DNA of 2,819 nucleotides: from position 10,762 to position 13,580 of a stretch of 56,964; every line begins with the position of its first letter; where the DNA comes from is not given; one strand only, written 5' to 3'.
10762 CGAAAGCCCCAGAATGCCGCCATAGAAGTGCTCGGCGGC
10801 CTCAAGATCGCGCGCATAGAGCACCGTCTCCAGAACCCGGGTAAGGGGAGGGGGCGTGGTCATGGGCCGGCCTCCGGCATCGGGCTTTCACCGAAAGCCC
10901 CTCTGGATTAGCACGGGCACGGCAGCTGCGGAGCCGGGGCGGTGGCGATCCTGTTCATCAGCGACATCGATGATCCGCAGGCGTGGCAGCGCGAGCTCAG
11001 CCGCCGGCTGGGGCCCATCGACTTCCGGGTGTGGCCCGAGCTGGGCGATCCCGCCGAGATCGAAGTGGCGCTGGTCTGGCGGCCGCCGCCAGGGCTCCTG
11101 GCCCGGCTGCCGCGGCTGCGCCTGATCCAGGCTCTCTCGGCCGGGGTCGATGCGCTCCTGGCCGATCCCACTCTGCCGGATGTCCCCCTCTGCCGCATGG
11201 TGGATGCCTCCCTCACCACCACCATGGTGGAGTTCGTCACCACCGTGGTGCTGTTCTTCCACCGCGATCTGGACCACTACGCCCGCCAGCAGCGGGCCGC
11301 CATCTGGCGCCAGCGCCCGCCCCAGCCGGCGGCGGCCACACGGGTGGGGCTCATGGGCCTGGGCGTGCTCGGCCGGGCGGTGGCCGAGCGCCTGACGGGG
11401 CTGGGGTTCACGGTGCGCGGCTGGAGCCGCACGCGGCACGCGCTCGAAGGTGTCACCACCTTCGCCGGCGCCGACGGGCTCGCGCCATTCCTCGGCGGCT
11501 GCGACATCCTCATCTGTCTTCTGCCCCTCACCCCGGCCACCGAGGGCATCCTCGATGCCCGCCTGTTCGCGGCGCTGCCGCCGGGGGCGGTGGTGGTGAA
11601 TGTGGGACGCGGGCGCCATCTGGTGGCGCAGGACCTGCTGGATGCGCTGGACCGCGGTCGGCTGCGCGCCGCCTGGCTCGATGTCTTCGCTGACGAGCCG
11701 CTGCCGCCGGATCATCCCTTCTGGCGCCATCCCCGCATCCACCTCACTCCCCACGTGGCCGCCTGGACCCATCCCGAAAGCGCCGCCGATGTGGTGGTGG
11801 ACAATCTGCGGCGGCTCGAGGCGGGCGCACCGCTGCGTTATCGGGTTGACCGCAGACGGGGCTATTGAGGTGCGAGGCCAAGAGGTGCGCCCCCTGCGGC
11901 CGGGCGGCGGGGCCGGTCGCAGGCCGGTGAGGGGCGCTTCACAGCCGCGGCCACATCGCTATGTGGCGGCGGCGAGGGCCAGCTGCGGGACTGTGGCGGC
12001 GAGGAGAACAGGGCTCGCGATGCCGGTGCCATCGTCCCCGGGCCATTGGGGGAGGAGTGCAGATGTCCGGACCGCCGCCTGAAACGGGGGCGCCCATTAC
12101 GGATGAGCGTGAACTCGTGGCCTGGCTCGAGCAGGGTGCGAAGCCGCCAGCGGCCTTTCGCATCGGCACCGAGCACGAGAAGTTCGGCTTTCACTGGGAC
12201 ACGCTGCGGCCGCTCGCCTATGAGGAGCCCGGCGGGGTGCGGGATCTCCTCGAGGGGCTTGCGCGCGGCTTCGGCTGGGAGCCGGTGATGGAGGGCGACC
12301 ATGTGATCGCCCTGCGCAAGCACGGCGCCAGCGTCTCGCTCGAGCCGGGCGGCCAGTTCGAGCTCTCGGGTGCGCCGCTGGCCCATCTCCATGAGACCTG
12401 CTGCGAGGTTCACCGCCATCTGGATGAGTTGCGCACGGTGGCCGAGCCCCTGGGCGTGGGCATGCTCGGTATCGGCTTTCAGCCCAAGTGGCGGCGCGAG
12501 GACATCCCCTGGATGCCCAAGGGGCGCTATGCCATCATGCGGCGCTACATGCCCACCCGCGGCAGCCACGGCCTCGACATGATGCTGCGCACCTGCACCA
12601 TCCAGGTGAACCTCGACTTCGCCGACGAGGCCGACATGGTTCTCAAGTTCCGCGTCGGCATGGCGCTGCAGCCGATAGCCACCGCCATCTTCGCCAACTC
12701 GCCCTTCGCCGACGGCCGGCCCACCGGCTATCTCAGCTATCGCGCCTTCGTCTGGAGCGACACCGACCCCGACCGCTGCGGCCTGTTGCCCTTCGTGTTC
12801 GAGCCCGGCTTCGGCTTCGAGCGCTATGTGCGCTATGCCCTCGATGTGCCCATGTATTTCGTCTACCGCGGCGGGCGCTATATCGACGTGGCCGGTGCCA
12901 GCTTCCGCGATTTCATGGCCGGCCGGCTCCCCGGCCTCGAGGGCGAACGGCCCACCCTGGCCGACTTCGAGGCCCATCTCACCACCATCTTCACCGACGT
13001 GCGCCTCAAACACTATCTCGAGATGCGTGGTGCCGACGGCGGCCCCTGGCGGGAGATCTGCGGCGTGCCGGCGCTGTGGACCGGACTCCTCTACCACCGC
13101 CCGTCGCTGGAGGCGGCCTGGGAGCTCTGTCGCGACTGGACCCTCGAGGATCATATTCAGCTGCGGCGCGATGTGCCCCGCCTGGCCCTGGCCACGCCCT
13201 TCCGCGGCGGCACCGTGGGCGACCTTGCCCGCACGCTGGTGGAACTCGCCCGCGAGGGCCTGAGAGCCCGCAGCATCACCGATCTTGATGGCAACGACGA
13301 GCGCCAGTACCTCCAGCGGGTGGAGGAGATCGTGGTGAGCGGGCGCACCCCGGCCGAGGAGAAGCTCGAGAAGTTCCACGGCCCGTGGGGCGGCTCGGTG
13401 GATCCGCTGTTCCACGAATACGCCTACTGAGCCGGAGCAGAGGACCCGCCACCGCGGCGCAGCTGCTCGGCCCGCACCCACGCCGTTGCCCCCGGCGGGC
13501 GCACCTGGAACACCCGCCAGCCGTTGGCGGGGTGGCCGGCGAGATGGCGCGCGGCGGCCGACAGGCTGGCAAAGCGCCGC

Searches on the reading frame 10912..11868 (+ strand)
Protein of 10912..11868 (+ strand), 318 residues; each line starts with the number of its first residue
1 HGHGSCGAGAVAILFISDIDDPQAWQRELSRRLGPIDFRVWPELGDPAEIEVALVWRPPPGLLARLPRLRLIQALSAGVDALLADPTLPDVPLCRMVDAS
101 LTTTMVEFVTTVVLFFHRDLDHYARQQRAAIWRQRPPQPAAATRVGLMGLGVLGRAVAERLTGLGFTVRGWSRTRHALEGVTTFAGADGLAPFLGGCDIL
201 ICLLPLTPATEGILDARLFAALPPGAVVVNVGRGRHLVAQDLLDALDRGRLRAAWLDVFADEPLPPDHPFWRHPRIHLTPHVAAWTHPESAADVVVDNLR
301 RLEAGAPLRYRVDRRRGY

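Call 16: search_protein_families(library=ncbifam, proteins=[window:10912-11868:+], max_evalue=0.00001)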
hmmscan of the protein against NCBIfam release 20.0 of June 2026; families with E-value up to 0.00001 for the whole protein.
window:10912-11868:+ (318 aa): 20 families
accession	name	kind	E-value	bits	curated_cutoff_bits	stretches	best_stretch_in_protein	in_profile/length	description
NF012013.0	PRK15469.1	equivalog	5e-77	259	403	1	13-318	3-312/312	glyoxylate/hydroxypyruvate reductase GhrA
NF041369.1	Dhydh_Halo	equivalog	6.6e-42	143.8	400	1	102-312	89-304/305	D-2-hydroxyacid dehydrogenase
NF011938.0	PRK15409.1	equivalog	3.8e-23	82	492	1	62-299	60-305/324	glyoxylate/hydroxypyruvate reductase GhrB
TIGR01327.1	PGDH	equivalog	3.4e-22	78.9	454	1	107-292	101-287/525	phosphoglycerate dehydrogenase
NF009714.1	PRK13243.1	equivalog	1.2e-20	74.1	455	1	143-300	151-310/332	glyoxylate reductase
NF005069.0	PRK06487.1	equivalog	7.4e-20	71.2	448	1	63-309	64-317/320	2-hydroxyacid dehydrogenase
NF006263.0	PRK08410.1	equivalog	2.3e-19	69.9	389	1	140-295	143-296/311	D-2-hydroxyacid dehydrogenase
NF005750.0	PRK07574.1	equivalog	8.2e-18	64.6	329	1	143-286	193-338/386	NAD-dependent formate dehydrogenase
NF005387.0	PRK06932.1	equivalog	3.4e-15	55.8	492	1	62-298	59-301/314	2-hydroxyacid dehydrogenase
NF005027.0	PRK06436.1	equivalog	3.7e-15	55.9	261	1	69-288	50-262/303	2-hydroxyacid dehydrogenase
NF008759.0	PRK11790.1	equivalog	3.3e-14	52.4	404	1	101-287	109-299/410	phosphoglycerate dehydrogenase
NF000492.1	vanH_gen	exception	4.7e-13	48.9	540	1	144-262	143-255/312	D-lactate dehydrogenase VanH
NF001309.0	PRK00257.1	equivalog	1.2e-12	47.5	434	1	142-285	116-258/379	4-phosphoerythronate dehydrogenase PdxB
NF000128.1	vanH-Sc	exception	7.6e-12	45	650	1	144-261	163-274/337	D-lactate dehydrogenase VanH-Sc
NF006374.0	PRK08605.1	subfamily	1.1e-11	44.4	356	1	104-262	105-266/332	D-lactate dehydrogenase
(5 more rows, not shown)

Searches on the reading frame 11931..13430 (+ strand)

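Call 16: search_protein_families(library=ncbifam, proteins=[window:11931-13430:+], max_evalue=0.00001)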
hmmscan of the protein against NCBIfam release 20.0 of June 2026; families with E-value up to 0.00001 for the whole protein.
window:11931-13430:+ (499 aa): 6 families
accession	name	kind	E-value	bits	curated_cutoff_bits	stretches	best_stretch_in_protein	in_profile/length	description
TIGR01436.1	glu_cys_lig_pln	equivalog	2.1e-198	659.3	463.15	1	55-499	1-446/446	glutamate--cysteine ligase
TIGR03444.1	EgtA_Cys_ligase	equivalog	5.3e-48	163.8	370.8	1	132-477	61-390/390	ergothioneine biosynthesis glutamate--cysteine ligase EgtA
TIGR02050.1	gshA_cyan_rel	subfamily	2.1e-10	40.5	176.4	1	142-278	46-177/287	YbdK family carboxylate-amine ligase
NF010041.0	PRK13517.1-1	subfamily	3.8e-08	32.9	332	1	140-276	50-180/368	glutamate--cysteine ligase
NF010039.0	PRK13515.1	equivalog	1.8e-07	30.2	371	1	142-301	56-207/378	carboxylate-amine ligase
NF010042.0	PRK13517.1-2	equivalog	8.9e-07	28.1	427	1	154-301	69-208/376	glutamate--cysteine ligase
